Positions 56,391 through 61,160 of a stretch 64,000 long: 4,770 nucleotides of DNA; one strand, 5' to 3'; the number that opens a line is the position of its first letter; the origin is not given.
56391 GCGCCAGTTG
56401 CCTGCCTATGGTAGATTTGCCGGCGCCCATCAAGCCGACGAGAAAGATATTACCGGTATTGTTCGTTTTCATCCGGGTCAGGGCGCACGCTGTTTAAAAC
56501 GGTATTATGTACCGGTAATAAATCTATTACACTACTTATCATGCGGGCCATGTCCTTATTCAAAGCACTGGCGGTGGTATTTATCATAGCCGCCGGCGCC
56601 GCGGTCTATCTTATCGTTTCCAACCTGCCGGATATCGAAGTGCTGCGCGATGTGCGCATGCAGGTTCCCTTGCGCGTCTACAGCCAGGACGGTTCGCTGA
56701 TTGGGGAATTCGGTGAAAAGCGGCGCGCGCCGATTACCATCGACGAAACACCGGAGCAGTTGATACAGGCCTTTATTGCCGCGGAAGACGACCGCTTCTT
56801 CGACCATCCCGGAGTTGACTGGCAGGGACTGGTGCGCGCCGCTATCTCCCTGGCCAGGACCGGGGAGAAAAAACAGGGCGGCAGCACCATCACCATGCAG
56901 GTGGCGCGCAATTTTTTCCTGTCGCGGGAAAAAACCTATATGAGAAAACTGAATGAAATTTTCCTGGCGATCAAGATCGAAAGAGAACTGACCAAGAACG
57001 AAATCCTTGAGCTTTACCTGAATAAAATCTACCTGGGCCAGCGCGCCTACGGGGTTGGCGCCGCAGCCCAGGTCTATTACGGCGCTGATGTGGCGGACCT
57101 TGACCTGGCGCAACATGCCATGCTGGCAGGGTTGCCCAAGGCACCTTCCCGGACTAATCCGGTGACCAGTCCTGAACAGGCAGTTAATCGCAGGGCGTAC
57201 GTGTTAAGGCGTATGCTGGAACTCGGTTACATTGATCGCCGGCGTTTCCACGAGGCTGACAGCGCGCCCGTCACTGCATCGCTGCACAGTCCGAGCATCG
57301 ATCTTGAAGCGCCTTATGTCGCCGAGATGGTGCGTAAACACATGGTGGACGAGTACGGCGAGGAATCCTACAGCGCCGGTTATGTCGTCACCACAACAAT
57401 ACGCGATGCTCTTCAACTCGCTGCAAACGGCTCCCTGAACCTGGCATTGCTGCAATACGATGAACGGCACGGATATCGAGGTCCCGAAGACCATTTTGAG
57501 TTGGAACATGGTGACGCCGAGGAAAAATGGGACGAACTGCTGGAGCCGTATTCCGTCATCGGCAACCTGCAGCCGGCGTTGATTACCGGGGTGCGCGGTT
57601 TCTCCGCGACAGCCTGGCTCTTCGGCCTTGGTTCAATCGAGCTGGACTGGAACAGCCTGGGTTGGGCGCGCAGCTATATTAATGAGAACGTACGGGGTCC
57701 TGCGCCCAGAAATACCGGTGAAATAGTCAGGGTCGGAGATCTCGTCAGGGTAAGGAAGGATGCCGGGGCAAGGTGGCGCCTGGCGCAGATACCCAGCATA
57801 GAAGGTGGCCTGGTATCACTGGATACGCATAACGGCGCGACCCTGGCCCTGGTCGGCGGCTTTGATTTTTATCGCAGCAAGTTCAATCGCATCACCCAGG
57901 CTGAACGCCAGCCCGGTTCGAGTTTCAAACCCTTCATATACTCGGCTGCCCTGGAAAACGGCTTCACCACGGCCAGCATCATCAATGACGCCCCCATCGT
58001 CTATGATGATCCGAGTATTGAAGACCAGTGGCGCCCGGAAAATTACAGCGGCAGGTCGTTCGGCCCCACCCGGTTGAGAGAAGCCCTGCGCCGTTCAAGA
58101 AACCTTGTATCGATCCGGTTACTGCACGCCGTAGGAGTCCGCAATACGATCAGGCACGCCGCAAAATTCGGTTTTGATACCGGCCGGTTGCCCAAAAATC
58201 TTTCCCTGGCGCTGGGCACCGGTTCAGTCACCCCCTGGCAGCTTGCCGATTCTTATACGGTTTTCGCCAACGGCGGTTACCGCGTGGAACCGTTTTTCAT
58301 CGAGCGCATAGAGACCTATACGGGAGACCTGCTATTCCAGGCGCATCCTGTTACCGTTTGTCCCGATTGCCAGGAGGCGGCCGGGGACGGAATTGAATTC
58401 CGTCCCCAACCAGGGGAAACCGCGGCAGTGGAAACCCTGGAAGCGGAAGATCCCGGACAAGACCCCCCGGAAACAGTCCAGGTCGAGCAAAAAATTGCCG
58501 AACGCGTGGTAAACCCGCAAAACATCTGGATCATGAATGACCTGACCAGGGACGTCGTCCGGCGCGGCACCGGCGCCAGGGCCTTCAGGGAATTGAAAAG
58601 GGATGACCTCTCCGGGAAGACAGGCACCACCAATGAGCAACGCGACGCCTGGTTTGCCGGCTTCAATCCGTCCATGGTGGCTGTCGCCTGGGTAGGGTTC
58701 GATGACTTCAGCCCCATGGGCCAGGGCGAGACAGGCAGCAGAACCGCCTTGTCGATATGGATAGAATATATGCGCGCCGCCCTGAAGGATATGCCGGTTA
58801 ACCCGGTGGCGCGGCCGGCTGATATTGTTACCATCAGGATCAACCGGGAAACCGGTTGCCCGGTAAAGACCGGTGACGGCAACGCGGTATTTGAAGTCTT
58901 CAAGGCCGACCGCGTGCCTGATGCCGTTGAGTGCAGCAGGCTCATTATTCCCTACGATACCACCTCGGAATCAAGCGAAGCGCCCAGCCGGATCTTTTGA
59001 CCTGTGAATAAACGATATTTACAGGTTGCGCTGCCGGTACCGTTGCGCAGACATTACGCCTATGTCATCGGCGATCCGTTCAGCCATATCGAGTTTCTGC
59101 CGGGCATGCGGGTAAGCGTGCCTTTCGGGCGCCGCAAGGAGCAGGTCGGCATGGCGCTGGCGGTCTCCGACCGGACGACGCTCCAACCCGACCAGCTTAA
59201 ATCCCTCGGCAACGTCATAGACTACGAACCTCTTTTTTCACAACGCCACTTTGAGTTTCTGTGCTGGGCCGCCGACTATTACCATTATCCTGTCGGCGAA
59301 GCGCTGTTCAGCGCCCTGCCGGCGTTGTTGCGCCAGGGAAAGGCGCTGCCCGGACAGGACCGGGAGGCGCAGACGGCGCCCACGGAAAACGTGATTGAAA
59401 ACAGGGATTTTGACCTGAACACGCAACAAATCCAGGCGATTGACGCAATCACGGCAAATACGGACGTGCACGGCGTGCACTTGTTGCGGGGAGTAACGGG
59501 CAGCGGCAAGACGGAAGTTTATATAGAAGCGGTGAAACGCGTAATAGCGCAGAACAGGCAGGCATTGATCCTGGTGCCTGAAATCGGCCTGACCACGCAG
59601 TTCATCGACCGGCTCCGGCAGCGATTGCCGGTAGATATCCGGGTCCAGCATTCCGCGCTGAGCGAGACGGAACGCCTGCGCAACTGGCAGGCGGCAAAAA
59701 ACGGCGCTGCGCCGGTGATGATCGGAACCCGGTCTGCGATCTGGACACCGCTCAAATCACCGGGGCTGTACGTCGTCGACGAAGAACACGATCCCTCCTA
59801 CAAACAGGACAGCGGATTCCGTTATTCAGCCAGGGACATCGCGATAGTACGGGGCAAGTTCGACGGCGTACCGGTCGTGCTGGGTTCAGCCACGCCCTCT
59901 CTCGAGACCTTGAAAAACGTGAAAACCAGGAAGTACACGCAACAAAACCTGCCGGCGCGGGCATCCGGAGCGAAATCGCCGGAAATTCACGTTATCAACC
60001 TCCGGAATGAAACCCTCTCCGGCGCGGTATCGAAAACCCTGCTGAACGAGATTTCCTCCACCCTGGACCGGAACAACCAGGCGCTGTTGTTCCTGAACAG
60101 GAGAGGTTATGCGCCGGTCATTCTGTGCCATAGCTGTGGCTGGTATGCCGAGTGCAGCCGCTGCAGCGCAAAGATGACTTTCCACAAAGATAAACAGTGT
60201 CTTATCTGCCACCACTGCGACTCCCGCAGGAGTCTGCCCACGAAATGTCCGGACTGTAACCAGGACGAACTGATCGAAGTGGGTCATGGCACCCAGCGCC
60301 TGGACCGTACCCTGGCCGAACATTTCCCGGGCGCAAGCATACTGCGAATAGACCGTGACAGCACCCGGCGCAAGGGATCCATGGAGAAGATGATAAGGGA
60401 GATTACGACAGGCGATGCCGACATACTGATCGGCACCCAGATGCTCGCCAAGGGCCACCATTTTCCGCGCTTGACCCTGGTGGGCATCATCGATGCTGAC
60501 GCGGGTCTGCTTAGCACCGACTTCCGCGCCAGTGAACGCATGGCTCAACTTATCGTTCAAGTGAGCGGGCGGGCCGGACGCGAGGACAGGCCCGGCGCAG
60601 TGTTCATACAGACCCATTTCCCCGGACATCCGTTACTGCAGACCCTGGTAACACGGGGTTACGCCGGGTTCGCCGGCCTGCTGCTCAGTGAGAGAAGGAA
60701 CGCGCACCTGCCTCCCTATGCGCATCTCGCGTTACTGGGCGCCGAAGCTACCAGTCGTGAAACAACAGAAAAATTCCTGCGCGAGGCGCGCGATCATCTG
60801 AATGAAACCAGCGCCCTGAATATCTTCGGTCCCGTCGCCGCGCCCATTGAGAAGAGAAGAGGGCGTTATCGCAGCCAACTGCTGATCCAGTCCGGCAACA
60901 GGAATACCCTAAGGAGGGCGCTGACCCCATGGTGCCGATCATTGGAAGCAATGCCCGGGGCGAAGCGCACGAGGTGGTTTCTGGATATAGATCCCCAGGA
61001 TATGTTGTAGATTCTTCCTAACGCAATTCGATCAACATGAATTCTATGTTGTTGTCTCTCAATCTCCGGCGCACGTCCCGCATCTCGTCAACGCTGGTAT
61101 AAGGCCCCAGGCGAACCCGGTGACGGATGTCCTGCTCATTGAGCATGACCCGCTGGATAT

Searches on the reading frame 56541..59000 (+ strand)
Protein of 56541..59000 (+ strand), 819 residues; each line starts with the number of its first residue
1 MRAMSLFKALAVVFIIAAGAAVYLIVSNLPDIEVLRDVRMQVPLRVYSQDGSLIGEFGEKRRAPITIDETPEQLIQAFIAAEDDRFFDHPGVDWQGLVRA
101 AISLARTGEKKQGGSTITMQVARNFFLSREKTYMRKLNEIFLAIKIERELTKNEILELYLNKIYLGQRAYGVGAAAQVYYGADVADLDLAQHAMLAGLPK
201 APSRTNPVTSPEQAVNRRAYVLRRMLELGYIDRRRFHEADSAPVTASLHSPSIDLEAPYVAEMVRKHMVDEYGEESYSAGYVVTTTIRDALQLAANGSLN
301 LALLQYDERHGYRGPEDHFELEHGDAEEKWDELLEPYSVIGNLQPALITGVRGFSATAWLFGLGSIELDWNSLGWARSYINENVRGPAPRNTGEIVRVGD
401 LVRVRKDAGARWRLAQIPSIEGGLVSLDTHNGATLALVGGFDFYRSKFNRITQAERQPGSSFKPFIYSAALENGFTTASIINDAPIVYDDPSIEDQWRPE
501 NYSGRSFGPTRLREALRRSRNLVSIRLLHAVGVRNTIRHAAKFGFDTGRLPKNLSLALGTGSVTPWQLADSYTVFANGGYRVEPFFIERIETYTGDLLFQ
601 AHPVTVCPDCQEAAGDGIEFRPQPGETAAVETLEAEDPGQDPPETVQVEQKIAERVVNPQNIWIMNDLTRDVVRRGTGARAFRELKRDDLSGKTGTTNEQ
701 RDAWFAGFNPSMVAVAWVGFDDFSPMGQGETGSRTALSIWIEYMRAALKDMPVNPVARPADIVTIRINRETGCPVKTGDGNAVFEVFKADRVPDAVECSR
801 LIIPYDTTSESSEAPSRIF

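Call 5: search_protein_families(library=pfam, proteins=[window:56541-59000:+])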
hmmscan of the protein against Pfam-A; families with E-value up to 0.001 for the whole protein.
window:56541-59000:+ (819 aa): 3 families
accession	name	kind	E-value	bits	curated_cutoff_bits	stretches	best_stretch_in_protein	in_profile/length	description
PF00912.28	Transgly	-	1.3e-66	223.8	27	1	51-225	2-177/178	Transglycosylase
PF00905.27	Transpeptidase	-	5.1e-28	98.6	22.1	1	423-711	2-267/299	Penicillin binding protein transpeptidase domain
PF17092.11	PCB_OB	-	5.4e-25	88.7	27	1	312-420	1-111/111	Penicillin-binding protein OB-like domain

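Call 6: search_protein_families(library=ncbifam, proteins=[window:56541-59000:+])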
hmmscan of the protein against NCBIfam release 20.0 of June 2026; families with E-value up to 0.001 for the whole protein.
window:56541-59000:+ (819 aa): 14 families
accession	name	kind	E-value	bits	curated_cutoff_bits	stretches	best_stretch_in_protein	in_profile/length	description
NF008643.0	PRK11636.1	equivalog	1.8e-230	767.5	1263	1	6-787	6-822/850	peptidoglycan glycosyltransferase/peptidoglycan DD-transpeptidase MrcA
TIGR02074.1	PBP_1a_fam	subfamily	2.2e-172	574.6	508.75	1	61-749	1-534/535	PBP1A family penicillin-binding protein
NF051885.1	tranpepglycosPbpC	equivalog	6.3e-144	480.9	900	3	20-302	32-313/632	multimodular transpeptidase-transglycosylase PbpC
TIGR02071.1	PBP_1b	equivalog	1.2e-109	367.5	717.75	3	35-303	117-392/729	penicillin-binding protein 1B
TIGR02073.1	PBP_1c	equivalog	4.4e-98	329.7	494.2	3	59-294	30-255/728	penicillin-binding protein 1C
NF007061.0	PRK09506.1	equivalog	1.5e-80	271.1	1120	3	65-298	214-451/825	bifunctional glycosyl transferase/transpeptidase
NF038276.1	strep_PBP2A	exception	1e-75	255.4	1100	2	15-249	51-279/716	penicillin-binding protein PBP2A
NF011423.0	PRK14850.1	equivalog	1.1e-71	242.2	1275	3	59-271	154-369/764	penicillin-binding protein 1b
NF038272.1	strep_PBP1A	exception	1.1e-71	242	1075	2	8-292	16-305/658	penicillin-binding protein PBP1A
NF008414.0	PRK11240.1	equivalog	4.2e-61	207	1121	3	46-267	45-266/774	peptidoglycan glycosyltransferase PbpC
NF038274.1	strep_PBP1B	exception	1.2e-51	175.9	1225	3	46-213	65-238/745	penicillin-binding protein PBP1B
NF010008.0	PRK13481.1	equivalog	6.1e-37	127.4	270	1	62-239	80-263/269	glycosyltransferase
TIGR02070.1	mono_pep_trsgly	equivalog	1.1e-36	126.4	182.65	1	65-226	58-219/224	monofunctional biosynthetic peptidoglycan transglycosylase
TIGR03423.1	pbp2_mrdA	equivalog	9e-17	60.8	455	2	448-546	297-391/593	penicillin-binding protein 2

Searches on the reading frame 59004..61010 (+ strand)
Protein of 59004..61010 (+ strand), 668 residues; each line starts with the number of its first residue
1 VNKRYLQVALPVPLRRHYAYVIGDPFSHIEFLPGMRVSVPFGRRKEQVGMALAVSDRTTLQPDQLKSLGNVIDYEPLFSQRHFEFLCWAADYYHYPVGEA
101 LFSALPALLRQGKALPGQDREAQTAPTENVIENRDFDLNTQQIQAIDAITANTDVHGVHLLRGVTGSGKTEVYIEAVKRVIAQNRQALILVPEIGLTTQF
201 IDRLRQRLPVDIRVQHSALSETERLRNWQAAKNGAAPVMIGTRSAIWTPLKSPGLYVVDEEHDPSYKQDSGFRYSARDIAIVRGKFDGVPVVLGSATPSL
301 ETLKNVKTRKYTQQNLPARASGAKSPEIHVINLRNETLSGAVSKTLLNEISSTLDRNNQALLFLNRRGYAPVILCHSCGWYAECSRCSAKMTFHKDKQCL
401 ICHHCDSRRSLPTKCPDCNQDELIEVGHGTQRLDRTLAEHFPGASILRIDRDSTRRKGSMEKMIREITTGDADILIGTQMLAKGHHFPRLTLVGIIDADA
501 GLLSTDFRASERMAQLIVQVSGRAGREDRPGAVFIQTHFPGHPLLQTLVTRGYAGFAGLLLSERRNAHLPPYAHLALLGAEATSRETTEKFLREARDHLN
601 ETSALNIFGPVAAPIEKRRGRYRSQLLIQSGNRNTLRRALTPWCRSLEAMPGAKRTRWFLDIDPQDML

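Call 5: search_protein_families(library=pfam, proteins=[window:59004-61010:+])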
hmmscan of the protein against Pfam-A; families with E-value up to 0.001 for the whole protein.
window:59004-61010:+ (668 aa): 7 families
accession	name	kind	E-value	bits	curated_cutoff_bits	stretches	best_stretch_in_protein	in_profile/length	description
PF17764.6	PriA_3primeBD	-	3.6e-23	81.7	22.7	1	7-106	1-96/96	3'DNA-binding domain (3'BD)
PF18074.6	PriA_C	-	3.7e-22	79.4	26.9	1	571-664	1-95/95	Primosomal protein N C-terminal domain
PF00270.35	DEAD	-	4.4e-18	66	26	1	141-305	3-166/167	DEAD/DEAH box helicase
PF04851.21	ResIII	-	4.2e-11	43.5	22.5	1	136-298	2-162/164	Type III restriction enzyme, res subunit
PF00271.37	Helicase_C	-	2.2e-10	41.2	23.5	1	430-526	25-108/110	Helicase conserved C-terminal domain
PF18319.7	Zn_ribbon_PriA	-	2e-07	31.3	26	1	384-409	1-26/27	PriA DNA helicase Cys-rich region (CRR) domain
PF13604.12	AAA_30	-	0.00015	22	27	1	138-261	2-97/191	AAA domain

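Call 6: search_protein_families(library=ncbifam, proteins=[window:59004-61010:+])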
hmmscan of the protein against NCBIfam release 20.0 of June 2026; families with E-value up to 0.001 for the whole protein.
window:59004-61010:+ (668 aa): 28 families (the best 25 are shown)
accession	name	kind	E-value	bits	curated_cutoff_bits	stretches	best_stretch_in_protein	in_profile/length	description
NF004067.0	PRK05580.1-4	equivalog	7.2e-265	880.9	763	2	127-667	194-736/737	primosomal protein N'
NF004065.0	PRK05580.1-1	equivalog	2.9e-247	822.5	858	2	131-666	191-730/731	primosomal protein N'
NF004066.1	PRK05580.1-3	equivalog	4.7e-191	637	813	2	126-666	241-787/788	primosomal protein N'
NF004070.0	PRK05580.2-2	equivalog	5e-188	626.6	921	2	115-667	174-728/729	primosomal protein N'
TIGR00595.1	priA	equivalog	2e-175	584.3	230.35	1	160-664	1-508/509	replication restart helicase PriA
NF004071.0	PRK05580.2-3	equivalog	2.1e-154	515.3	1105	2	137-668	201-735/735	primosomal protein N'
NF004068.0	PRK05580.1-5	equivalog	1.9e-141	472.7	1249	2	127-668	248-795/795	primosomal protein N'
NF004072.0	PRK05580.2-4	equivalog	1.6e-134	449.6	1030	1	34-666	29-646/648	primosomal protein N'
NF004069.0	PRK05580.2-1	equivalog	5.2e-116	388.5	767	1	75-642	62-596/612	primosomal protein N'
NF011453.0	PRK14873.1-3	equivalog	8.9e-41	139.7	812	1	14-620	27-611/653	primosome assembly protein PriA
NF011452.0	PRK14873.1-2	equivalog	2.1e-33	115.5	980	1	14-625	57-654/708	primosomal protein N'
NF011454.0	PRK14873.1-4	equivalog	3e-33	115.1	951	1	14-620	10-597/651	primosomal protein N'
NF011455.0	PRK14873.1-5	equivalog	1.3e-30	106.3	969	1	14-615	25-614/675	primosomal protein N'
TIGR00580.2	mfd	equivalog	7.8e-17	61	800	1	120-262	416-565/907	transcription-repair coupling factor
NF008168.0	PRK10917.2-2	equivalog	4.2e-14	51.8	718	1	100-262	326-497/795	ATP-dependent DNA helicase RecG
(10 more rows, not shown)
